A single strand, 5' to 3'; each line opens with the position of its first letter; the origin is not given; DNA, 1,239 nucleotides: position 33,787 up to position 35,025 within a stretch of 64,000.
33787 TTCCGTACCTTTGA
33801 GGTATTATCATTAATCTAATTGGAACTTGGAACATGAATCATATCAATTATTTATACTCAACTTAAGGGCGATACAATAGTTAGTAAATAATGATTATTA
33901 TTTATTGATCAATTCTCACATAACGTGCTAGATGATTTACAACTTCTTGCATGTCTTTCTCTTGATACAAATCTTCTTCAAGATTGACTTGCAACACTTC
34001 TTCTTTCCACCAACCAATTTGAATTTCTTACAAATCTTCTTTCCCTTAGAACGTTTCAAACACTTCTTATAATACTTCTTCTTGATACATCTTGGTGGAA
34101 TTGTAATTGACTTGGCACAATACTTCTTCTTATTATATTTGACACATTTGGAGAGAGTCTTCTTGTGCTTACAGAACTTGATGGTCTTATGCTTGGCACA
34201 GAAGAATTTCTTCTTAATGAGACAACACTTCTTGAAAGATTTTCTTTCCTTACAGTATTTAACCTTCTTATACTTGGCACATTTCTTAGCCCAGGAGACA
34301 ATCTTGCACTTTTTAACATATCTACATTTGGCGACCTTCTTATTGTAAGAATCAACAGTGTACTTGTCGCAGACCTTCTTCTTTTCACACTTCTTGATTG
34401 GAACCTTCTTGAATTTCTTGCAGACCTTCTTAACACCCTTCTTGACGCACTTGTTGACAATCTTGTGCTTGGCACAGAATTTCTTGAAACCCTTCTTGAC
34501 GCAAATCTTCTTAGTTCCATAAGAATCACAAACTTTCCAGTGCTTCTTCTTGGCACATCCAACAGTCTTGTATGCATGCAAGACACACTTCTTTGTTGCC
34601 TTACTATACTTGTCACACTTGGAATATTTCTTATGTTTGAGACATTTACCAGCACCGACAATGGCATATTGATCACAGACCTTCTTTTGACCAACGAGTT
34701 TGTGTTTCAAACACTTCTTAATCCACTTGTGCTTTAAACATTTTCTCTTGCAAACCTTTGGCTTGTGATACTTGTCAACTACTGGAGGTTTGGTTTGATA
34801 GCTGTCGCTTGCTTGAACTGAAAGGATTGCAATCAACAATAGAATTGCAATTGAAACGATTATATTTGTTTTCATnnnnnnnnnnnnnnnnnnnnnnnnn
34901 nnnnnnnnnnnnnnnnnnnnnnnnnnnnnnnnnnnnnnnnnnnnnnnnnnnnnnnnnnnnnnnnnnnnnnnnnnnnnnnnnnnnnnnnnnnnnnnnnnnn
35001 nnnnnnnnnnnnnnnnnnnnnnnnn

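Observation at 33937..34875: Secreted protein of extreme composition: about 1/3 lysine and about 32 cysteines in quasi-repeats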

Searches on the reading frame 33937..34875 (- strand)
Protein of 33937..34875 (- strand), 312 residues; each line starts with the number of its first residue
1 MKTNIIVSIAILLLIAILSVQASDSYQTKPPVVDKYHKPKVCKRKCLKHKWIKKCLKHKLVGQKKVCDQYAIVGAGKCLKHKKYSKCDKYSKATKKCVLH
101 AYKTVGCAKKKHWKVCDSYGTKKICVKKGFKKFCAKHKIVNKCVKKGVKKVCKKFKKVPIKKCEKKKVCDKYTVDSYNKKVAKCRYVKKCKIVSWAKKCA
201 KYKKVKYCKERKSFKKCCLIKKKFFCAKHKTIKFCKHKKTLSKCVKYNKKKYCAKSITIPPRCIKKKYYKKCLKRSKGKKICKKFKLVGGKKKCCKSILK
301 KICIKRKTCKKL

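Call 5: search_protein_families(library=pfam, proteins=[window:33937-34875:-], max_evalue=1)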
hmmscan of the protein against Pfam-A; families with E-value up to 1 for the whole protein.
window:33937-34875:- (312 aa): 0 families

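Call 7: find_homologous_proteins(query=window:33937-34875:-, max_evalue=0.001)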
Query window:33937-34875:- (312 aa): 5 proteins with E <= 0.001 among 776 candidates.
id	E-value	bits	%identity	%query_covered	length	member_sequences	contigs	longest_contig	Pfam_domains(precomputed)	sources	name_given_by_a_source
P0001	5.7e-83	297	73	69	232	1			-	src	-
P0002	3.4e-61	226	88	39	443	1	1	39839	PF00536.38,PF00564.31,PF07647.25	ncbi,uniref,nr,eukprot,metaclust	ncbi:predicted protein [Naegleria gruberi]|uniref:Predicted protein n=1 Tax=Naegleria gruberi TaxID=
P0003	4.6e-58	215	42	91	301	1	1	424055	-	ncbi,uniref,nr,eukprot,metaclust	ncbi:predicted protein [Naegleria gruberi]|uniref:Predicted protein n=1 Tax=Naegleria gruberi TaxID=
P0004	1.1e-15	76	34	76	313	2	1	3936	-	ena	-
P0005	1.2e-11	63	27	90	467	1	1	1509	-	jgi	jgi:hypothetical protein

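Call 11: list_cluster_members(proteins=[P0001, P0002, P0003, P0004, P0005, window:33937-34872:-])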
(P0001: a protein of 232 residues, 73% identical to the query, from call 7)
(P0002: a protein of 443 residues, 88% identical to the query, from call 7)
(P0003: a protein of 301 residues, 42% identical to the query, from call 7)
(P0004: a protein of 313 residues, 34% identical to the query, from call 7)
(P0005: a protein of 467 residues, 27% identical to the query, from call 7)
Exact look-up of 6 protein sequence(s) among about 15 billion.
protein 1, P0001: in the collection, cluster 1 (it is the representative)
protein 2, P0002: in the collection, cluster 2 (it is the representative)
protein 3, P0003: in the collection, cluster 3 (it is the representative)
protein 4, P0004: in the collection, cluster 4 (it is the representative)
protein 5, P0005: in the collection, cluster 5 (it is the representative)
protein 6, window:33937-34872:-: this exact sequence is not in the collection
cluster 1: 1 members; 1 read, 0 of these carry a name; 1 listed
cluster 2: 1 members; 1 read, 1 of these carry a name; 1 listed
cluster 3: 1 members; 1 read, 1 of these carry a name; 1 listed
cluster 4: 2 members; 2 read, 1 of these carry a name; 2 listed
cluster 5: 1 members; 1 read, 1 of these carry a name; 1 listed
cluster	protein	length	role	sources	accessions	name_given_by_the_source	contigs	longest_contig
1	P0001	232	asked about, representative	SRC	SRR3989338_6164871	-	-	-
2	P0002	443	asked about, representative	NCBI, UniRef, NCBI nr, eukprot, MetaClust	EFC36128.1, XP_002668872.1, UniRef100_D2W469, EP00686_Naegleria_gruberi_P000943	predicted protein [Naegleria gruberi] | Predicted protein n=1 Tax=Naegleria gruberi TaxID=5762 RepID=D2W469_NAEGR | uncharacterized protein NAEGRDRAFT_76199 [Naegleria gruberi]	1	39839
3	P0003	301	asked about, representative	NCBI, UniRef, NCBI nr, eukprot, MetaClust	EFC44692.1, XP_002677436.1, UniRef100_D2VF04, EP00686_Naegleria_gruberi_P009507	predicted protein [Naegleria gruberi] | Predicted protein n=1 Tax=Naegleria gruberi TaxID=5762 RepID=D2VF04_NAEGR | uncharacterized protein NAEGRDRAFT_67458 [Naegleria gruberi]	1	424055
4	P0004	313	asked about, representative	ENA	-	-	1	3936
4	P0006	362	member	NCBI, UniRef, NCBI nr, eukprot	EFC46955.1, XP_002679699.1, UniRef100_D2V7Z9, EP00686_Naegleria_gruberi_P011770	predicted protein [Naegleria gruberi] | Predicted protein n=1 Tax=Naegleria gruberi TaxID=5762 RepID=D2V7Z9_NAEGR | uncharacterized protein NAEGRDRAFT_64980 [Naegleria gruberi]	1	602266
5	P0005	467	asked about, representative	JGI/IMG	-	hypothetical protein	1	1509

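Call 12: find_encoding_contigs(protein=P0002, flank=6000, max_places=3)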
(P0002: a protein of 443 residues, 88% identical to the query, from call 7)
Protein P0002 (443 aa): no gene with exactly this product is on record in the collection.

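Call 15: find_encoding_contigs(protein=P0003, flank=8000, max_places=3)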
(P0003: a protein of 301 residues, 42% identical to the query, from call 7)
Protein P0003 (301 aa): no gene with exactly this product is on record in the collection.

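Call 17: find_encoding_contigs(protein=P0004, flank=5000, max_places=3)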
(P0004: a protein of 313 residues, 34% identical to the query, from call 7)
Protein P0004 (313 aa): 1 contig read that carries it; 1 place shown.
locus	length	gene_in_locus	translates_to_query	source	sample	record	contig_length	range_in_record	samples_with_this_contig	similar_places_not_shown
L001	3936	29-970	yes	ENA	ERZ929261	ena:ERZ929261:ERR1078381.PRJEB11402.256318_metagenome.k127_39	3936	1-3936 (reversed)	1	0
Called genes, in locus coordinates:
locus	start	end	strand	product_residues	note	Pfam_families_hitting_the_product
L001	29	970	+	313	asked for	-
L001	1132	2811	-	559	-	PF00023:Ank (faint), PF12796:Ank_2 (weak), PF13606:Ank_3 (faint), PF13637:Ank_4 (faint), PF12796:Ank_2 (weak), PF13857:Ank_5 (faint), PF12796:Ank_2 (weak)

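Call 27: predict_structure(alignment_id=A2)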
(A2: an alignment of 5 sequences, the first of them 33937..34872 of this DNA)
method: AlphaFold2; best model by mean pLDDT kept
length: 311 residues; sequences in the alignment: 5
mean_pLDDT: 53.0   pTM: 0.19
mean pLDDT of the five models: 53.0, 47.4, 45.5, 44.6, 31.9
residues with pLDDT >= 90: 0; 70-90: 78; 50-70: 90; < 50: 143
segments of 3 or more residues with pLDDT < 50: 20-43, 81-90, 103-142, 172-178, 208-248, 261-270, 304-311
pLDDT, mean of each block of 10 residues (from residue 1): 74 64 33 32 54 69 68 55 41 60 42 29 26 34 58 82 75 46 73 81 60 31 26 25 40 64 44 60 78 74 46 35
secondary structure, 60 per line:
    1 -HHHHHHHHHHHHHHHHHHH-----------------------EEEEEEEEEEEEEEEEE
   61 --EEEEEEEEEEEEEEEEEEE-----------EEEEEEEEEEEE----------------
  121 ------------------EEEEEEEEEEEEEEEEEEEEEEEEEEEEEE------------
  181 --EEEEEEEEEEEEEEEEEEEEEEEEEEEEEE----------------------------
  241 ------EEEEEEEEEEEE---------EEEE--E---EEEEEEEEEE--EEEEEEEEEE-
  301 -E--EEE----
elements in order: H2-20 E44-60 E63-81 E93-104 E139-168 E183-212 E247-258 E268-271 E278-287 E290-299 E305-307

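Call 28: search_protein_representatives(alignment_id=A2)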
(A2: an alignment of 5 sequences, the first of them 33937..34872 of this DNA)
Query: 5 sequences, 333 profile positions. Proteins with E-value up to 0.001 (for the whole library): 24; up to 1e-10: 18; up to 1e-30: 6. The best 24 are listed.
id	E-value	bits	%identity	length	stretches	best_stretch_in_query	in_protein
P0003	3.2e-115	401.4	-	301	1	1-309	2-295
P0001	8.7e-90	317.8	-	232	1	2-220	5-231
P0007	3.6e-70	253.3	-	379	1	16-324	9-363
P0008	1.3e-68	248.3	-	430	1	9-328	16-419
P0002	2.6e-46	174.9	-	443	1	179-314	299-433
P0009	9.9e-36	140.1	-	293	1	27-197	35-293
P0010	1.1e-30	123.6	-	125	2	2-72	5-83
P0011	2.7e-30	122.2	-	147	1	195-318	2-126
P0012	1.4e-29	119.9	-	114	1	2-104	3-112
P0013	7.0e-28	114.3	-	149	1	9-137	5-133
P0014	2.2e-22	96.2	-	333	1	48-313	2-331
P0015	3.6e-21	92.3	-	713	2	202-313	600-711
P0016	1.6e-18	83.5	-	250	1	6-104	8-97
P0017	7.3e-15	71.5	-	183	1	252-330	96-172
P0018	7.0e-14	68.3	-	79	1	261-327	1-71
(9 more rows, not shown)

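Call 30: list_cluster_members(proteins=[P0007, P0008, P0009, P0011, P0013, P0014, P0015, P0016, P0017, P0012])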
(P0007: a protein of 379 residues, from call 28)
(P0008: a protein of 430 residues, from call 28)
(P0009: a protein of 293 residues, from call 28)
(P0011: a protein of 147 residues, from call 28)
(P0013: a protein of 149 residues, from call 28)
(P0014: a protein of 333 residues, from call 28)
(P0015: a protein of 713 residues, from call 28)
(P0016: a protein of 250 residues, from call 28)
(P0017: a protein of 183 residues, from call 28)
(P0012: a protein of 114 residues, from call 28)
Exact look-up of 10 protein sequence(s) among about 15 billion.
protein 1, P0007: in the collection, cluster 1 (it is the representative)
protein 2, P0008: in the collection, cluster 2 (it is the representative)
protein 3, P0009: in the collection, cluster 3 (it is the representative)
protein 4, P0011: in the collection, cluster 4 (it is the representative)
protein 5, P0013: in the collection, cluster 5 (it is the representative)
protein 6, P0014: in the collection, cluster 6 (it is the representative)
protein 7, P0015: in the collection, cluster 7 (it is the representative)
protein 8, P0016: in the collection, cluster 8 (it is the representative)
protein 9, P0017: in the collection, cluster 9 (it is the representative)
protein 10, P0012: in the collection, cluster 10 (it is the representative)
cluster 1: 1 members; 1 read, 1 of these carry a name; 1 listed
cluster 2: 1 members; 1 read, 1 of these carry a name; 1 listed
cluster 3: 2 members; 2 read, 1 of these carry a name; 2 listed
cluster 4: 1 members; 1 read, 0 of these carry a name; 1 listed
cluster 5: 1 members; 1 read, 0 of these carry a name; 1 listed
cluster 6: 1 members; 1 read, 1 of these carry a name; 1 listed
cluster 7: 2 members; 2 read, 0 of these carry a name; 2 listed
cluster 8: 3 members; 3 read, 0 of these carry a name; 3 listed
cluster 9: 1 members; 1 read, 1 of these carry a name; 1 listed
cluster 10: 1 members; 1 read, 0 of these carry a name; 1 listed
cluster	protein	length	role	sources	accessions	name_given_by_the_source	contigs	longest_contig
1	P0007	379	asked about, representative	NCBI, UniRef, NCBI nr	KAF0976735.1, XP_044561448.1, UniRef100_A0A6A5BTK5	hypothetical protein FDP41_004030 [Naegleria fowleri] | Uncharacterized protein n=1 Tax=Naegleria fowleri TaxID=5763 RepID=A0A6A5BTK5_NAEFO | uncharacterized protein FDP41_004030 [Naegleria fowleri]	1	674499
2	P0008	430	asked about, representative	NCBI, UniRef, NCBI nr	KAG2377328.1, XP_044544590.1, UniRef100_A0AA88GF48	hypothetical protein C9374_009239 [Naegleria lovaniensis] | Uncharacterized protein n=1 Tax=Naegleria lovaniensis TaxID=51637 RepID=A0AA88GF48_NAELO | uncharacterized protein C9374_009239 [Naegleria lovaniensis]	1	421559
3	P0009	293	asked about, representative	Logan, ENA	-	-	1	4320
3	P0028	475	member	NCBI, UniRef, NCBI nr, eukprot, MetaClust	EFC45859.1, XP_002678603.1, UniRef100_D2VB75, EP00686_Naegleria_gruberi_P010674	predicted protein [Naegleria gruberi] | Predicted protein n=1 Tax=Naegleria gruberi TaxID=5762 RepID=D2VB75_NAEGR | uncharacterized protein NAEGRDRAFT_66117 [Naegleria gruberi]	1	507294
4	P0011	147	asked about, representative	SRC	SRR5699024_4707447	-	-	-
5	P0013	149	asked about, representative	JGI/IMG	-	-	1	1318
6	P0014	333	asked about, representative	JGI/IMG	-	hypothetical protein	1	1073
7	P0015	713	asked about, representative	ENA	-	-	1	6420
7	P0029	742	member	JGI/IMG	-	-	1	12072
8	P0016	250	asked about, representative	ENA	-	-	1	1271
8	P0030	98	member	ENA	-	-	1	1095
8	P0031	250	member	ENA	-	-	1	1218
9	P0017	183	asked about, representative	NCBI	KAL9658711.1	hypothetical protein ABK040_005866 [Willaertia magna]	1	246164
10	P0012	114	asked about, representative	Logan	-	-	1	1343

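Call 42: predict_structure(alignment_id=A3)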
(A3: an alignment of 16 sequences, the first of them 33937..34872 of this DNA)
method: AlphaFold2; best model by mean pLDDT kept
length: 311 residues; sequences in the alignment: 16
mean_pLDDT: 72.1   pTM: 0.27
mean pLDDT of the five models: 72.1, 68.4, 63.4, 59.1, 35.7
residues with pLDDT >= 90: 98; 70-90: 104; 50-70: 26; < 50: 83
segments of 3 or more residues with pLDDT < 50: 22-40, 143-185, 190-198, 205-210
pLDDT, mean of each block of 10 residues (from residue 1): 83 79 45 40 70 79 80 87 94 95 93 92 89 75 41 32 32 38 47 48 48 70 88 91 94 95 95 89 80 80 70 44
secondary structure, 60 per line:
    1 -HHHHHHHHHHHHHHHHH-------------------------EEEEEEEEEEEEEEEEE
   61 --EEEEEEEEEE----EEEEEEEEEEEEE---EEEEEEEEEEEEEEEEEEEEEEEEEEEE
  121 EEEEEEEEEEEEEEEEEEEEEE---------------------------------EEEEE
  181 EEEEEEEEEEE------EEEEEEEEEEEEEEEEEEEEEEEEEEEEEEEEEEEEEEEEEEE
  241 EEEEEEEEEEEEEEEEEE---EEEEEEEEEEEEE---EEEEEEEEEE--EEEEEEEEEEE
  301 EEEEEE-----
elements in order: H2-18 E44-60 E63-72 E77-89 E93-142 E176-191 E198-258 E262-274 E278-287 E290-306

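Call 45: search_solved_structures(query=A3, max_evalue=1)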
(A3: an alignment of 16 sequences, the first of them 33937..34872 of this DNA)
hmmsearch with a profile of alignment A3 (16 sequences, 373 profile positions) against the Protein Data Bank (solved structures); distinct sequences matched with E-value up to 1: 1.
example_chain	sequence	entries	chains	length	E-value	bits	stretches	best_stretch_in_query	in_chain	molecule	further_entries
6d4d_A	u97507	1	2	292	0.32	13.2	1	169-261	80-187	Receptor-type tyrosine-protein phosphatase epsilon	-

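Call 49: search_protein_families(library=pfam, proteins=[P0029, P0007, P0008, P0028, P0006, P0003, P0014], max_evalue=1)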
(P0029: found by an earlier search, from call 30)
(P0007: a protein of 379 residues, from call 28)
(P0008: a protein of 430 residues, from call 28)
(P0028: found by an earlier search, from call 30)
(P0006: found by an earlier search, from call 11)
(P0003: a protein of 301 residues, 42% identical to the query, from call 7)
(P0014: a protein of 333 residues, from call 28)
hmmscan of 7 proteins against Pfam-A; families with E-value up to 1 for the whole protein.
P0029 (742 aa): 2 families
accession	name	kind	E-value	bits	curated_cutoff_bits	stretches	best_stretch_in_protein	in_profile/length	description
PF01393.25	Chromo_shadow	-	0.051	14.1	22.4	0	354-378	15-41/52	Chromo shadow domain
PF19906.4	CGDB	-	0.23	11.8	27.6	1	300-339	8-47/112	C-glycoside deglycosidase beta subunit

P0007 (379 aa): 0 families

P0008 (430 aa): 0 families

P0028 (475 aa): 0 families

P0006 (362 aa): 2 families
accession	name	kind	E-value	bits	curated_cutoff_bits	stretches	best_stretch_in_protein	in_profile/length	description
PF00073.26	Rhv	-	0.043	13.9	20.7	1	126-158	83-115/171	picornavirus capsid protein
PF12113.13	SVM_signal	-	0.62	10.6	22.4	0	3-19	7-23/33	SVM protein signal sequence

P0003 (301 aa): 0 families

P0014 (333 aa): 0 families

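Call 51: fold_search(model_id=the predicted structure, library=pdb)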
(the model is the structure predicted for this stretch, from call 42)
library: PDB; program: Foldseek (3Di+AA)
matches with E <= 10: 21; with E <= 0.001: 0
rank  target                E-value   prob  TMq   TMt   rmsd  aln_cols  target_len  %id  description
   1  5ec5_C                5.4e-01  0.02  0.06  0.06  49.9       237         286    8  Crystal structure of lysenin pore (released 2016-05-18)
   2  5ec5_E                6.6e-01  0.02  0.06  0.07  49.6       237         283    8  Crystal structure of lysenin pore (released 2016-05-18)
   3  5ec5_L                7.4e-01  0.02  0.06  0.06  49.7       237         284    8  Crystal structure of lysenin pore (released 2016-05-18)
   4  5ec5_B                8.6e-01  0.02  0.06  0.06  50.1       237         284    8  Crystal structure of lysenin pore (released 2016-05-18)
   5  5ec5_M                1.0e+00  0.02  0.06  0.06  49.9       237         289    8  Crystal structure of lysenin pore (released 2016-05-18)
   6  5ec5_D                1.1e+00  0.02  0.06  0.07  49.7       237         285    8  Crystal structure of lysenin pore (released 2016-05-18)
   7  8egr_I                1.5e+00  0.02  0.07  0.09  27.6       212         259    6  Upper tail structure of Staphylococcus phage Andhra (released 2022-12-14)
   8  5ec5_I                1.5e+00  0.01  0.06  0.06  50.1       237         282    8  Crystal structure of lysenin pore (released 2016-05-18)
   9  5ec5_A                1.6e+00  0.01  0.06  0.06  50.0       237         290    8  Crystal structure of lysenin pore (released 2016-05-18)
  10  5gaq_A                2.1e+00  0.01  0.06  0.06  50.9       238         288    9  Cryo-EM structure of the Lysenin Pore (released 2016-04-06)
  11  6qz9_0A               2.5e+00  0.02  0.08  0.08  25.4       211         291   10  The cryo-EM structure of the collar complex and tail axis in bacteriophage phi29 (released 2019-06-12)
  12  6rb9_A                2.6e+00  0.01  0.05  0.06  48.5       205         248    8  The pore structure of Clostridium perfringens epsilon toxin (released 2019-06-19)
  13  5ec5_F                2.8e+00  0.01  0.06  0.06  50.2       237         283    8  Crystal structure of lysenin pore (released 2016-05-18)
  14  4fg0                  3.1e+00  0.03  0.08  0.07  32.3       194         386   10  Structure of the St. Louis Encephalitis Virus envelope protein in the fusogenic trimer conformation. (released 2012-06-27)
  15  8gpx_E                3.8e+00  0.03  0.08  0.06  33.7       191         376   13  YFV_E_YD73Fab_postfusion (released 2022-11-02)
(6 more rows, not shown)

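Call 53: find_encoding_contigs(protein=window:33940-34875:-, flank=3000, max_places=4)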
Protein window:33940-34875:- (312 aa): no gene with exactly this product is on record in the collection.

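Call 63: find_homologous_proteins(query=A3, max_evalue=0.001)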
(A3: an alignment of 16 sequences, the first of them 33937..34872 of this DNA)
Query A3 (16 sequences) (311 aa, profile of the alignment): 8 proteins with E <= 0.001 among 3617 candidates.
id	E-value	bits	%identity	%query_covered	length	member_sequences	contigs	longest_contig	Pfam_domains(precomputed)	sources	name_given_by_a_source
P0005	1.0e-130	454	27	90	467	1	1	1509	-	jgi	jgi:hypothetical protein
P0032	1.1e-112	395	34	98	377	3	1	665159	-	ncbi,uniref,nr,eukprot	ncbi:predicted protein [Naegleria gruberi]|uniref:Predicted protein n=1 Tax=Naegleria gruberi TaxID=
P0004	1.6e-107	378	34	76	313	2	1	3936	-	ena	-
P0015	7.8e-91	323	27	87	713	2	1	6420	-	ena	-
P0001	3.6e-55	206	73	69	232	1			-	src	-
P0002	7.7e-34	135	88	40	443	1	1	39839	PF00536.38,PF00564.31,PF07647.25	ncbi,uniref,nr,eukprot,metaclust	ncbi:predicted protein [Naegleria gruberi]|uniref:Predicted protein n=1 Tax=Naegleria gruberi TaxID=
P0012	1.4e-27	115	64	33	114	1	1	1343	-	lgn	-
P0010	1.0e-23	102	64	22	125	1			-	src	-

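Call 64: find_encoding_contigs(protein=P0015, flank=6000, max_places=3)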
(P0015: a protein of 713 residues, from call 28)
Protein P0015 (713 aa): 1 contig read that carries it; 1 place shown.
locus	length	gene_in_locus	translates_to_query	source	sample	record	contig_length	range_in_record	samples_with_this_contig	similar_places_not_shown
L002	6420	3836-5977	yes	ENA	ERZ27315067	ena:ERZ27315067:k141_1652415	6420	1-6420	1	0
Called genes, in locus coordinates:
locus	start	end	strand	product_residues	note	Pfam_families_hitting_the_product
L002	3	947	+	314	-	?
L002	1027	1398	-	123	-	PF00009:GTP_EFTU, PF00071:Ras (weak)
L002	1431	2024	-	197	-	PF00071:Ras, PF08477:Roc (weak)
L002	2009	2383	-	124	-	PF00009:GTP_EFTU (weak), PF00071:Ras (weak), PF03193:RsgA_GTPase (weak)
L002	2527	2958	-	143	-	-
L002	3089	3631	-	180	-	PF19073:DUF5769 (faint)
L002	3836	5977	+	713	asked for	-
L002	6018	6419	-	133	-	?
